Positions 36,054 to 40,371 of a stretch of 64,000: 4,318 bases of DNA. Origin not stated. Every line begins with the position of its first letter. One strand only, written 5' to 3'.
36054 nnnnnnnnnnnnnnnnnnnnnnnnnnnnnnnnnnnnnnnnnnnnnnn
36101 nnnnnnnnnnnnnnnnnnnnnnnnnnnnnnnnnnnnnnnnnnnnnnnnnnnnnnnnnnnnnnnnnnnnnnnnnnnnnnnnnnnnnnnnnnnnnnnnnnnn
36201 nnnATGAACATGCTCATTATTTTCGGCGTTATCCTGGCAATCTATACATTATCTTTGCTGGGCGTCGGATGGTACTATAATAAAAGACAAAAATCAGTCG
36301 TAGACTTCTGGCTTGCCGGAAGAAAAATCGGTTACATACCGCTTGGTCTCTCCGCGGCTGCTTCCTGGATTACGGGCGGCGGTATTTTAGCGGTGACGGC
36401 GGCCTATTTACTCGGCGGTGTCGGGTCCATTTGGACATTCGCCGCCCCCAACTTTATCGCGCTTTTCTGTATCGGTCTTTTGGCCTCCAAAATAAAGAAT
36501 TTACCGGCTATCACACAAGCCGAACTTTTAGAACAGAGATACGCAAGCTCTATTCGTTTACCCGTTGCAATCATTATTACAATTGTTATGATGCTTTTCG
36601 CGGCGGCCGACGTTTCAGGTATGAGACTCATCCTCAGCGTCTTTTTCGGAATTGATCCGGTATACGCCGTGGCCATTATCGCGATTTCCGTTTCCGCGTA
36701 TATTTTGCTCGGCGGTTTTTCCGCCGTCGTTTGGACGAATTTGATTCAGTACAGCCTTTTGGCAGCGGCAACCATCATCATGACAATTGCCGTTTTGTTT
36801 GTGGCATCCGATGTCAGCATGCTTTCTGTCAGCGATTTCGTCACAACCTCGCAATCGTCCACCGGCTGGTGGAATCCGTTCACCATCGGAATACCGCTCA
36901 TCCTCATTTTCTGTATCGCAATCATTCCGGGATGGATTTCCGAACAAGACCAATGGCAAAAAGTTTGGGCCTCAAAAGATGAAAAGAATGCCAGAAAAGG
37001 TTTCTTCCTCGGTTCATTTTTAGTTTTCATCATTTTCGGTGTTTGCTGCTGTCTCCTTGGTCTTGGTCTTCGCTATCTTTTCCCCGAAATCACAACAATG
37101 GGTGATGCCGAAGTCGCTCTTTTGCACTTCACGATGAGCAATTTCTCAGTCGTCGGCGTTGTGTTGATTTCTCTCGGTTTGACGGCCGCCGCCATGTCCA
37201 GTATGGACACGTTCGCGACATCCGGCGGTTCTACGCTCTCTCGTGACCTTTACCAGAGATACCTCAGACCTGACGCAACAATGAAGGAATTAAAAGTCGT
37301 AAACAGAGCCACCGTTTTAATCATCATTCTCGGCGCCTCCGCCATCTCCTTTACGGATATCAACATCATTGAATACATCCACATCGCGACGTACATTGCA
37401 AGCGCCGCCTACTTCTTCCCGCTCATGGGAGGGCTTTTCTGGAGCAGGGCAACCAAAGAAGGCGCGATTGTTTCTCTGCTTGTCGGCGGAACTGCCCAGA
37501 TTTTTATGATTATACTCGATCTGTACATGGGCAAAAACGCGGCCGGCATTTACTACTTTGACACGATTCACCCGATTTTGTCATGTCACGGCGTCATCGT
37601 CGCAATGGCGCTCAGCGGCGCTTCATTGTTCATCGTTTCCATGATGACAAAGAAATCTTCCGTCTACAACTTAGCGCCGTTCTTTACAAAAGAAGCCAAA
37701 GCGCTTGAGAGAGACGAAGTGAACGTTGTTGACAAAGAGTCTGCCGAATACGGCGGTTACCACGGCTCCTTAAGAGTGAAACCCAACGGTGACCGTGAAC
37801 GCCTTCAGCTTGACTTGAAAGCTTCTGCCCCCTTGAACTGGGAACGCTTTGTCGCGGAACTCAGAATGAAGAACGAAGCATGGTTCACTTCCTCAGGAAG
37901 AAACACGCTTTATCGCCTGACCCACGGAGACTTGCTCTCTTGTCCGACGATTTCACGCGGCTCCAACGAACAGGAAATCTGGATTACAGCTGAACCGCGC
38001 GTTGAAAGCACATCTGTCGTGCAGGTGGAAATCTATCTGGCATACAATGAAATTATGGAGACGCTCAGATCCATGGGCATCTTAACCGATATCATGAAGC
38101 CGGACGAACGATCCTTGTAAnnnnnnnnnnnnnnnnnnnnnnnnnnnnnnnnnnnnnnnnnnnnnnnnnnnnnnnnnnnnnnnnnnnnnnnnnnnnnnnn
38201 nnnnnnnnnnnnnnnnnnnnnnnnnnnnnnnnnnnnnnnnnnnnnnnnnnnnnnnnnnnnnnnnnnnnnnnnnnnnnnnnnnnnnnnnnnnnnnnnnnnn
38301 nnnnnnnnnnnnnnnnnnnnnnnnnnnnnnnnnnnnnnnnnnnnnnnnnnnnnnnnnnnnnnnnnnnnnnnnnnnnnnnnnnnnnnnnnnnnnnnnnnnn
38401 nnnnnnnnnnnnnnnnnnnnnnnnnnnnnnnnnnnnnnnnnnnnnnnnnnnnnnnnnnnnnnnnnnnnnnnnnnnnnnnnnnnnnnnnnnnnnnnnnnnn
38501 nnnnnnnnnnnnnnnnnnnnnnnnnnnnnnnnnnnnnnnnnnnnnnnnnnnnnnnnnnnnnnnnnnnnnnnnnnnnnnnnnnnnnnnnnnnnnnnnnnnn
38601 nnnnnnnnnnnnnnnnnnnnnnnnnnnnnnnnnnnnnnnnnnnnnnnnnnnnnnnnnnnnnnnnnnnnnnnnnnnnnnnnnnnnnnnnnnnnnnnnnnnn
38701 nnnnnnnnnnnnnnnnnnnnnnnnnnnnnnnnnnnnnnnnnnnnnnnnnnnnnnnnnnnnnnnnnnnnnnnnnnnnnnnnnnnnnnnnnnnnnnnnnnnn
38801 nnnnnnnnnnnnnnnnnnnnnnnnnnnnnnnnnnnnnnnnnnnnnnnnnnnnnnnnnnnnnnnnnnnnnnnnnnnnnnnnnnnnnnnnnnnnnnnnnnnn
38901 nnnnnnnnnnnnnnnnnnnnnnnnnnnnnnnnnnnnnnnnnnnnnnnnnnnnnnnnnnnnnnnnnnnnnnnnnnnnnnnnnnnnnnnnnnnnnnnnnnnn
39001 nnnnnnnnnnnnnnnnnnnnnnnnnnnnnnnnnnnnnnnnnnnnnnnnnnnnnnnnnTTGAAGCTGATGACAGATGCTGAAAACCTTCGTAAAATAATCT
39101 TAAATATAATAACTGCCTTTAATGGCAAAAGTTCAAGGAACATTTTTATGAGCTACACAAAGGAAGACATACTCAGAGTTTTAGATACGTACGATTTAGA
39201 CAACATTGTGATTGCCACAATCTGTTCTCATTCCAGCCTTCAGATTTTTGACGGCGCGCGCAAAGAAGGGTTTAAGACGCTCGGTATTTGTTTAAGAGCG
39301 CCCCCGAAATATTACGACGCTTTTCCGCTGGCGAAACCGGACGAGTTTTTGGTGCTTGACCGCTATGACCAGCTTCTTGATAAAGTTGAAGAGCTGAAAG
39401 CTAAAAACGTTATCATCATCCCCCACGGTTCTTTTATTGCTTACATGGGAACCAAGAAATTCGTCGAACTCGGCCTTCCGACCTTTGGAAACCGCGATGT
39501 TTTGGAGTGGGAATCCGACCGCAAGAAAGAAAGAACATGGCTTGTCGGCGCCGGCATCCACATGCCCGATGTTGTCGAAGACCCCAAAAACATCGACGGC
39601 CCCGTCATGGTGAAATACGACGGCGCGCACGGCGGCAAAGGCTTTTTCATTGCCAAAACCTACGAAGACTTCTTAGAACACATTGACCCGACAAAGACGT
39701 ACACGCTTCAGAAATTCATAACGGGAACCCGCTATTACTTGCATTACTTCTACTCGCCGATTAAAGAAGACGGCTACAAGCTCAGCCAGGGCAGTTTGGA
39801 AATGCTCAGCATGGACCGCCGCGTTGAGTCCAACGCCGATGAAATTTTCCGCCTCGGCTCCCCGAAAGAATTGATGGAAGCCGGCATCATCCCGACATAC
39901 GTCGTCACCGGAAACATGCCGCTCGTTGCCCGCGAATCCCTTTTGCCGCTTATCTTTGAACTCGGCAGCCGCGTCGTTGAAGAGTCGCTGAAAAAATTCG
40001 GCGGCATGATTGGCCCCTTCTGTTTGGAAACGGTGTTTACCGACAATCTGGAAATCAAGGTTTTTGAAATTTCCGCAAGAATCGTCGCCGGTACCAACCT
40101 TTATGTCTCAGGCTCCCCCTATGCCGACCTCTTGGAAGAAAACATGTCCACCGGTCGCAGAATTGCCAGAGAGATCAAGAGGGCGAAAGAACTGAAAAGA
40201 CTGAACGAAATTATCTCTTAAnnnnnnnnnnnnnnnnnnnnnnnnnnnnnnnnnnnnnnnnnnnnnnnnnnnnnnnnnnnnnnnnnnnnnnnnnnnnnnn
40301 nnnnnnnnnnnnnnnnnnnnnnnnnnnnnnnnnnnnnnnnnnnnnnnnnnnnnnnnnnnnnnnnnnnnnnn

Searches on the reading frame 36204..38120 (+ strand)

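Call 35: search_protein_families(library=pfam, proteins=[window:36204-38120:+], max_evalue=0.0001)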
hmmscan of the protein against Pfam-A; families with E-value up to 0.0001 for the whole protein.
window:36204-38120:+ (638 aa): 1 family
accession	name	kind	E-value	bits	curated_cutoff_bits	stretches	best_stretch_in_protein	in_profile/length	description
PF00474.23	SSF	-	2e-37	129.5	22.8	1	35-428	1-406/406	Sodium:solute symporter family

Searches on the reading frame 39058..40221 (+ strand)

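Call 35: search_protein_families(library=pfam, proteins=[window:39058-40221:+], max_evalue=0.0001)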
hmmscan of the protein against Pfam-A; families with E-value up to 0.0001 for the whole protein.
window:39058-40221:+ (387 aa): 2 families
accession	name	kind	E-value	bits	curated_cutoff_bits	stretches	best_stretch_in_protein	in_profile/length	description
PF06973.17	DUF1297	-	3e-57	193.7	23.8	1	212-386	20-187/188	Domain of unknown function (DUF1297)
PF06849.18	DUF1246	-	4.9e-42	143.2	25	1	52-172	1-121/122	Protein of unknown function (DUF1246)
